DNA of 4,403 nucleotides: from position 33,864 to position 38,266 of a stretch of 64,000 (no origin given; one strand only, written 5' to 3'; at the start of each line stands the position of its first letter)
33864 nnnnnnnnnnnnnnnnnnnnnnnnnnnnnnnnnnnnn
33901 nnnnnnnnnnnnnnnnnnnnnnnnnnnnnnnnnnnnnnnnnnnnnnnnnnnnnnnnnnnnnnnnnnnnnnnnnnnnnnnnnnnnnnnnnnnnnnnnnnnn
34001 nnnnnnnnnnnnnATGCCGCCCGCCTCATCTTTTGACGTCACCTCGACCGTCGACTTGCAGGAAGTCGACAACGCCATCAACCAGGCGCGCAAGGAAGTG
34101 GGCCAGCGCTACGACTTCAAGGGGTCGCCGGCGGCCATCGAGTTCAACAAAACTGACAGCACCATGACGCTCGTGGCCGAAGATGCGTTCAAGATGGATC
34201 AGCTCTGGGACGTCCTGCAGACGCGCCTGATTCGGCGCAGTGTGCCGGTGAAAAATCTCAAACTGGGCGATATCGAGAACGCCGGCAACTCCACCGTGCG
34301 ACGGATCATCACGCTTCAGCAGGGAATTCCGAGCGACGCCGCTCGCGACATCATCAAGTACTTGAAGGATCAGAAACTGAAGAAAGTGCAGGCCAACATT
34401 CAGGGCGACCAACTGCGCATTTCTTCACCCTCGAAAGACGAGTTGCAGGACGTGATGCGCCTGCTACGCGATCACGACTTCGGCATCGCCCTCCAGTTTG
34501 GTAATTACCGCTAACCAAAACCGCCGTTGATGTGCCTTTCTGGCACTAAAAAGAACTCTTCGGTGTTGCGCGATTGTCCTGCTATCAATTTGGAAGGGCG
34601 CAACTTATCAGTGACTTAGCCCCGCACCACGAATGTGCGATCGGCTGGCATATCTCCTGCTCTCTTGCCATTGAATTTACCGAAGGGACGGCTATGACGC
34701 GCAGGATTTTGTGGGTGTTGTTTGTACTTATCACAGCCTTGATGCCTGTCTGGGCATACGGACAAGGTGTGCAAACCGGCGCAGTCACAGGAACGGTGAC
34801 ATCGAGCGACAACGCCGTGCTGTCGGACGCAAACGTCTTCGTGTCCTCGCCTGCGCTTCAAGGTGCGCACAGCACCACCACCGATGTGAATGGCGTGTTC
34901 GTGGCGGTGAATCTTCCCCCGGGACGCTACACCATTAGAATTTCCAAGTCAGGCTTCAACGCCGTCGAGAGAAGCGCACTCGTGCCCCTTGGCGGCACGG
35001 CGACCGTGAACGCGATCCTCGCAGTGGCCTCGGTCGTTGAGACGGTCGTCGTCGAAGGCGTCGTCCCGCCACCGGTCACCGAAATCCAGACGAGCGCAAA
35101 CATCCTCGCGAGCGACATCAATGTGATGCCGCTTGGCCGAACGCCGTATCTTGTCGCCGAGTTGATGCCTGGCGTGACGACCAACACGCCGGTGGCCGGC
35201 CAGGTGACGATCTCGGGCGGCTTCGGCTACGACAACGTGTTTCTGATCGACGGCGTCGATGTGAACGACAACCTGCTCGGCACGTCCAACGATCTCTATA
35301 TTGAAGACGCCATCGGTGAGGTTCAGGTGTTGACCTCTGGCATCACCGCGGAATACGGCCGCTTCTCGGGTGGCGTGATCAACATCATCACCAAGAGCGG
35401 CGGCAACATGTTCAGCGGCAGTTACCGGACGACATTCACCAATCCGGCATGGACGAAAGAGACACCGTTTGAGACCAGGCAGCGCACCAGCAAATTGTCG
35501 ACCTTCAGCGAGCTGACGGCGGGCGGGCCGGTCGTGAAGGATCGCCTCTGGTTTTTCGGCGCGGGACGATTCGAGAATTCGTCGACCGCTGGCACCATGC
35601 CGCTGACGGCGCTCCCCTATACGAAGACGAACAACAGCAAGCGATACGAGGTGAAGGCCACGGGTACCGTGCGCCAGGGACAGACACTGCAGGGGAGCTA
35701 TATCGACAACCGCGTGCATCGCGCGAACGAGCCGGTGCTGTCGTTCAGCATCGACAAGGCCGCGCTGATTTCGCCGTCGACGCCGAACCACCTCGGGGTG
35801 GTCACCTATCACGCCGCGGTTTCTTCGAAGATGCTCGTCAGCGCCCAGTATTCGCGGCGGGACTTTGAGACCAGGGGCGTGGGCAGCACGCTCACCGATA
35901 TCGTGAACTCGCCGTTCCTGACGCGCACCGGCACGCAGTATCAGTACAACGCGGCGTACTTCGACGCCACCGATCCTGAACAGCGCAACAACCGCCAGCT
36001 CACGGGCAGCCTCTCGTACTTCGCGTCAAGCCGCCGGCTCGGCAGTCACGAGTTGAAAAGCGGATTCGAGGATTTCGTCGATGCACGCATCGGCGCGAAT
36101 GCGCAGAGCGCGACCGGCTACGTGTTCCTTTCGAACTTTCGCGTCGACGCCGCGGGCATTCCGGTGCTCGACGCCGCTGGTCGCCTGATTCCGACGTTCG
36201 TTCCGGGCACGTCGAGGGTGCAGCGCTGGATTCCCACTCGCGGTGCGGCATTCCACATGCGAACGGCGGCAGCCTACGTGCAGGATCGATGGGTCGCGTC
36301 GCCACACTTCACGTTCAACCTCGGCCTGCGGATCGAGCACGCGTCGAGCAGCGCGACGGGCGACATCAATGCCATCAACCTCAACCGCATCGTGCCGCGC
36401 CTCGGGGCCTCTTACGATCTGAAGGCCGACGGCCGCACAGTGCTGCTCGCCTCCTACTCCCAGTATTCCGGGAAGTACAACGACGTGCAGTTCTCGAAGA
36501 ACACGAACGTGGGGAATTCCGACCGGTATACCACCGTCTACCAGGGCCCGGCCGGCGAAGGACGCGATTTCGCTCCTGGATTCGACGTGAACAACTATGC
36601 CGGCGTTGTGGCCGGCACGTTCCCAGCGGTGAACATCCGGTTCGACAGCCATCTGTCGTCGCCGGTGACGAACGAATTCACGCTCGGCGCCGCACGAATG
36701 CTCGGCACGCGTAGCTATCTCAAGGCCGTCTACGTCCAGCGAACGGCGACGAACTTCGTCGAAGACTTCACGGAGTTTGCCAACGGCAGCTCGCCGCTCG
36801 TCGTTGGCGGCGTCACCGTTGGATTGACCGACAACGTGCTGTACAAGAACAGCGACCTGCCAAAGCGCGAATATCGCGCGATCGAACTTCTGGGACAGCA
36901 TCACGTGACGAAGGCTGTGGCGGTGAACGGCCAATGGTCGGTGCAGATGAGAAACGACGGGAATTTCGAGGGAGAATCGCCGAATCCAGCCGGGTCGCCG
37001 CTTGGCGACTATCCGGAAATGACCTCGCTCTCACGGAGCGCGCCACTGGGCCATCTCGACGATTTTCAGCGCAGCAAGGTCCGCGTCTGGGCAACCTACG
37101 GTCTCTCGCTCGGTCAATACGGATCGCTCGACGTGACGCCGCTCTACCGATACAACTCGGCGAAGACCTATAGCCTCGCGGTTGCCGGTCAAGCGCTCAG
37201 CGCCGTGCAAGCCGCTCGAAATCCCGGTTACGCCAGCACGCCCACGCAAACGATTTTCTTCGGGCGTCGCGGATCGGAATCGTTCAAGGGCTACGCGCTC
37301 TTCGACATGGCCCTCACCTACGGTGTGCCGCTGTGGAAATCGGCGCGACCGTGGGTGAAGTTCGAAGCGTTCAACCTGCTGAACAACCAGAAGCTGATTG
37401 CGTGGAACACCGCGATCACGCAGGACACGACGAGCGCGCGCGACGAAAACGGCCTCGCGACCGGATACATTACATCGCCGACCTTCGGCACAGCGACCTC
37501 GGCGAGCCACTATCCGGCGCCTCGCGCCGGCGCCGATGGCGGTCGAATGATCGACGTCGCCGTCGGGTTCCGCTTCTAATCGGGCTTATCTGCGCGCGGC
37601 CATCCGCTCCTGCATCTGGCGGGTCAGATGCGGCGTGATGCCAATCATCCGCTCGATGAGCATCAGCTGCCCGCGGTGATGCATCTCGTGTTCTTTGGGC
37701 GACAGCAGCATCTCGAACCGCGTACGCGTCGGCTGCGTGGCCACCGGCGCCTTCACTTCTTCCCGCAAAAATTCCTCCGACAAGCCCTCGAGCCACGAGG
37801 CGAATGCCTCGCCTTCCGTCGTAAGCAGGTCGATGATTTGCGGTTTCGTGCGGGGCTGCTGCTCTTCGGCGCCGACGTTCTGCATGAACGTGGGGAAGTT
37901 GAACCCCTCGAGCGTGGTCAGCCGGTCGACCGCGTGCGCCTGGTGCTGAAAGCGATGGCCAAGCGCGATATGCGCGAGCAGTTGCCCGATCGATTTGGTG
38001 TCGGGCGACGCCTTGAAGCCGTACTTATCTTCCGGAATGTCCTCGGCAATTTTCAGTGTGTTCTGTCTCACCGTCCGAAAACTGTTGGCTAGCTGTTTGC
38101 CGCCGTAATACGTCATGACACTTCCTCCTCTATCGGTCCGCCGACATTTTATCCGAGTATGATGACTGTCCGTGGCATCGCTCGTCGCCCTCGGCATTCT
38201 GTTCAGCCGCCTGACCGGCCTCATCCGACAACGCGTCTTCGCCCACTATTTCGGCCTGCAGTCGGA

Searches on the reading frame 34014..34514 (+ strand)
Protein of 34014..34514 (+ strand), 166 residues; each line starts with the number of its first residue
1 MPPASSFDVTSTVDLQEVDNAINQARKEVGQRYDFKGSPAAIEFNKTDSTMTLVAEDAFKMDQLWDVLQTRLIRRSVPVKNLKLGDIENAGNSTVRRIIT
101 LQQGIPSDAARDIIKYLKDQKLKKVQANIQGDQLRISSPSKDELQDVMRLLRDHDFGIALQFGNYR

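Call 21: find_encoding_contigs(protein=window:34014-34514:+, flank=3000, max_places=10)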
Protein window:34014-34514:+ (166 aa): 1 contig read that carries it; 1 place shown.
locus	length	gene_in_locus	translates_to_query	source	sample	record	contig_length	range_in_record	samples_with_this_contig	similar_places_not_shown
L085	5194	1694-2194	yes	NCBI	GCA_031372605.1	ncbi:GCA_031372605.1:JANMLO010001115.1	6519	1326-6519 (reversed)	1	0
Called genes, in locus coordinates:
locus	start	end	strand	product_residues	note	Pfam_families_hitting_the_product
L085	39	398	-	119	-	PF00329:Complex1_30kDa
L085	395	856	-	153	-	PF01058:Oxidored_q6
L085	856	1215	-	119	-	PF00507:Oxidored_q4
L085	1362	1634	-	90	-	-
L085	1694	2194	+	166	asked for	PF04461:YajQ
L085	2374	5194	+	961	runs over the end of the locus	PF13620:CarboxypepD_reg, PF13715:CarbopepD_reg_2 (weak), PF25183:OMP_b-brl_4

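Call 30: search_protein_families(library=pfam, proteins=[window:34014-34514:+])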
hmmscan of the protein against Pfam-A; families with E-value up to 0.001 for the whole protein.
window:34014-34514:+ (166 aa): 1 family
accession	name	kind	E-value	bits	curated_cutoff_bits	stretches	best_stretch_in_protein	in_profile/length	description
PF04461.18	DUF520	-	7.4e-60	202.2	23.2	1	5-166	1-161/161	Protein of unknown function (DUF520)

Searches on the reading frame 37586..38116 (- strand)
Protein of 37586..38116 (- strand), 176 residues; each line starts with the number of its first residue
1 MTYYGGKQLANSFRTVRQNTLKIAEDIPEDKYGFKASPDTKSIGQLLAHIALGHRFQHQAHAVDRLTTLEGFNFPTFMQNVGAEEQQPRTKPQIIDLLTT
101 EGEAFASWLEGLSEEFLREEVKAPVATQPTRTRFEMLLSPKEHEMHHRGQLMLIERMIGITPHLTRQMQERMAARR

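Call 30: search_protein_families(library=pfam, proteins=[window:37586-38116:-])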
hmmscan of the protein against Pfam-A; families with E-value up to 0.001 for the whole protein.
window:37586-38116:- (176 aa): 2 families
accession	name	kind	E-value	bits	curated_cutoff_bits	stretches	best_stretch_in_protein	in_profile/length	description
PF12867.12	DinB_2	-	3e-13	50.8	24.8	1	13-151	2-128/128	DinB superfamily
PF05163.17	DinB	-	2.3e-12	47.6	23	1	7-165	6-152/165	DinB family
